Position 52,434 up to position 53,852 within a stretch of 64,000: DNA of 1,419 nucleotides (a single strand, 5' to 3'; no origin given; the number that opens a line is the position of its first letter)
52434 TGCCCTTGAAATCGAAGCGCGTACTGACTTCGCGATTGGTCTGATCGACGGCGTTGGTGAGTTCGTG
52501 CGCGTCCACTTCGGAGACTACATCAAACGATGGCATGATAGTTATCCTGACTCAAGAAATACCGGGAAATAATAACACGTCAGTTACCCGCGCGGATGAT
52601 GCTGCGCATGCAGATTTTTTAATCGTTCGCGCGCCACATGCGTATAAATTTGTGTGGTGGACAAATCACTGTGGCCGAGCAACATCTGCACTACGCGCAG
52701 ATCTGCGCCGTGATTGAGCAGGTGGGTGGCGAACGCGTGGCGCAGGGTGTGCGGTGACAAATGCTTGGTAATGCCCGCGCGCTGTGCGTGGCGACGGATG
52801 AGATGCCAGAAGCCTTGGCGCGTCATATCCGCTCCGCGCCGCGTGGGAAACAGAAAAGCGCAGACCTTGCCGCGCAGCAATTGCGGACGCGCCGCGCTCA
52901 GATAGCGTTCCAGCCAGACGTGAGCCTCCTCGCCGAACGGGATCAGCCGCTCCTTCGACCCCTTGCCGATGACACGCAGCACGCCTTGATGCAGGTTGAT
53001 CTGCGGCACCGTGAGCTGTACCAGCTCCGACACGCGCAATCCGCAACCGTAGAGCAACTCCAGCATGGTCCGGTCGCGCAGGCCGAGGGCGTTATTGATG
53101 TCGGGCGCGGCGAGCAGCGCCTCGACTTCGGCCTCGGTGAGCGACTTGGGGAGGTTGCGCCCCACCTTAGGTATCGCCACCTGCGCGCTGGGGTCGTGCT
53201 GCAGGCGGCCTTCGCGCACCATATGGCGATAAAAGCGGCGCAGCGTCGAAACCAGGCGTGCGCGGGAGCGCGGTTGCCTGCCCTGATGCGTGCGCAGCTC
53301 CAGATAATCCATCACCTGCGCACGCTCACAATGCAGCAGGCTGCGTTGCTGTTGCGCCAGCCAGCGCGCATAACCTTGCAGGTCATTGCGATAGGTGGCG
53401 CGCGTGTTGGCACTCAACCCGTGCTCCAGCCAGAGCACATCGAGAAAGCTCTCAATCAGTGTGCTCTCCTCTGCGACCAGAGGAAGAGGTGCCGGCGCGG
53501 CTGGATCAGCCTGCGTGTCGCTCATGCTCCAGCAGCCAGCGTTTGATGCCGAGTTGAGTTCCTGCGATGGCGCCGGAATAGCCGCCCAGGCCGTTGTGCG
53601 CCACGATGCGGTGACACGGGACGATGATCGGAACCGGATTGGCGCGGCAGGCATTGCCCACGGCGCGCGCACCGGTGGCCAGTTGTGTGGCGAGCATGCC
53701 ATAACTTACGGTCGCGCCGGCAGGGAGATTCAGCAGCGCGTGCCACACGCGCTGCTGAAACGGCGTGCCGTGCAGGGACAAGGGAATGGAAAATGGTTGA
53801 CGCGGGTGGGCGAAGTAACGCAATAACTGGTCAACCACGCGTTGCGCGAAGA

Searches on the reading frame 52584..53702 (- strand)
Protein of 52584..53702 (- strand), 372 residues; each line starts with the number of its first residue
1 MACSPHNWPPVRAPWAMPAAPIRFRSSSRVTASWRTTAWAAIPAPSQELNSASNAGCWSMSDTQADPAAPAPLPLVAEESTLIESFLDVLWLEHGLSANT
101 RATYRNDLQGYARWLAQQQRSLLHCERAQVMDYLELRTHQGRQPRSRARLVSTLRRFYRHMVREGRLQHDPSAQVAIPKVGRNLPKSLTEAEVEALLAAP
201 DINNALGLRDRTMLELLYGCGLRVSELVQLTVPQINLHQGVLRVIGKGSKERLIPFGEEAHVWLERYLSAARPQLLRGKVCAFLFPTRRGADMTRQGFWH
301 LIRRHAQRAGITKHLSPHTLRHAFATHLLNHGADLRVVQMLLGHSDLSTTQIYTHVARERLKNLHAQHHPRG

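Call 17: search_protein_families(library=ncbifam, proteins=[window:52584-53702:-], max_evalue=0.00001)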
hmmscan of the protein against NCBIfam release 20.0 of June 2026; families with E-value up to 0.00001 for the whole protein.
window:52584-53702:- (372 aa): 12 families
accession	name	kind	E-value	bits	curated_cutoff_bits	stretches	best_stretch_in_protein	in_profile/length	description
NF001399.0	PRK00283.1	subfamily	2.9e-126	420.7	279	1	78-372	4-299/300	tyrosine recombinase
TIGR02225.1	recomb_XerD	equivalog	5.4e-117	390.3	329.6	1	84-371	1-289/290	site-specific tyrosine recombinase XerD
TIGR02224.1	recomb_XerC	equivalog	6.9e-92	308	335.15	1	85-371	2-292/295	tyrosine recombinase XerC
NF040815.2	recomb_XerA_Arch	equivalog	2e-64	217.7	220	1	86-363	3-261/263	site-specific tyrosine recombinase/integron integrase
NF002331.0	PRK01287.1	subfamily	3.9e-63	213.6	371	1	82-370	29-326/365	site-specific tyrosine recombinase XerC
TIGR02249.1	integrase_gron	subfamily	7.5e-40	137.2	265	2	296-359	240-303/315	integron integrase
NF003462.0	PRK05084.1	equivalog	5e-28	97.9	267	1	209-363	196-351/360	tyrosine recombinase XerS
NF011946.0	PRK15417.1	equivalog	8.2e-28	97.5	435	2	291-358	250-317/337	integron integrase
NF007371.0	PRK09871.1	subfamily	1e-19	70.9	222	1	187-364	6-182/198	tyrosine-type DNA invertase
NF007370.0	PRK09870.1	subfamily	6e-18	65.2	221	1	187-362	12-185/200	tyrosine-type DNA invertase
NF040693.1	recomb_GmtY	equivalog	1.2e-07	31.4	340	0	283-360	352-436/441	gamma-mobile-trio recombinase GmtY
NF002685.0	PRK02436.1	equivalog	3.1e-06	27.2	178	0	216-349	120-239/245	site-specific tyrosine recombinase XerD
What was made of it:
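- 52584..53702 (-): xerD tyrosine recombinase gene. The listed ORF has an N-terminal extension and the probable true start is near 53525. Call 17: TIGR02225 XerD scores 390.3 bits against a cut-off of 329.6.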

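Call 21: find_encoding_contigs(protein=window:52584-53702:-, flank=2000, max_places=6)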
Protein window:52584-53702:- (372 aa): no gene with exactly this product is on record in the collection.

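Call 39: search_solved_structures(query=window:52584-53702:-, show_alignments=1, max_evalue=1e-20)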
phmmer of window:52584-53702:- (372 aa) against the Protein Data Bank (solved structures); distinct sequences matched with E-value up to 1e-20: 6.
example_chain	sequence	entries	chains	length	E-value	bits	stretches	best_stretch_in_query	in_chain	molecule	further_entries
1a0p_A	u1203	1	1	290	8.3e-95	321.1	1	82-365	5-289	SITE-SPECIFIC RECOMBINASE XERD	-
5dcf_A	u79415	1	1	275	6.8e-76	258.9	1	186-371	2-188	Tyrosine recombinase XerD,DNA translocase FtsK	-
9i5v_14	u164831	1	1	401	2.3e-41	145.2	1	81-371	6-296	Ribosome-associated translation inhibitor RaiA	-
4a8e_A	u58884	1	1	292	3.8e-41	144.5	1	130-363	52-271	PROBABLE TYROSINE RECOMBINASE XERC-LIKE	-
5hxy_A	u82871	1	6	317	8.8e-28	100.6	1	175-371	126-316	Tyrosine recombinase XerA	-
2a3v_A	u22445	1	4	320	8.1e-26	94.1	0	298-357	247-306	site-specific recombinase IntI4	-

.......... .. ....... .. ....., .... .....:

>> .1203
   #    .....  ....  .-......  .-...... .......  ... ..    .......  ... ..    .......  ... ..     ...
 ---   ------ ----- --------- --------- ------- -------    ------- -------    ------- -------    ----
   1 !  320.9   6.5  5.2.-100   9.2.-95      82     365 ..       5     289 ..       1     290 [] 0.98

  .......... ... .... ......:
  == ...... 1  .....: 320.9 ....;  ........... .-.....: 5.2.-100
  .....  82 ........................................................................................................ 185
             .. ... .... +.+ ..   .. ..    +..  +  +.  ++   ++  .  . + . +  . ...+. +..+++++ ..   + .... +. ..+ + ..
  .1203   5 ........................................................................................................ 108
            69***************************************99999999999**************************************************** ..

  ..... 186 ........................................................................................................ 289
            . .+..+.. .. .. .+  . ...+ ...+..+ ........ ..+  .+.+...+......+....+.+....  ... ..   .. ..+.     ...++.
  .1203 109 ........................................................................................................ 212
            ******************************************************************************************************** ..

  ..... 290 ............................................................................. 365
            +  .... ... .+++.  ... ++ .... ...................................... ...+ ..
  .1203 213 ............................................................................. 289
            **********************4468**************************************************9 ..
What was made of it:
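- On Chromosomal dif (XerC/XerD target): XerD is present at 52584-53702 and scores above the curated cut-off (calls 17, 39).
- (7) xerD is in the window (calls 17, 39).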
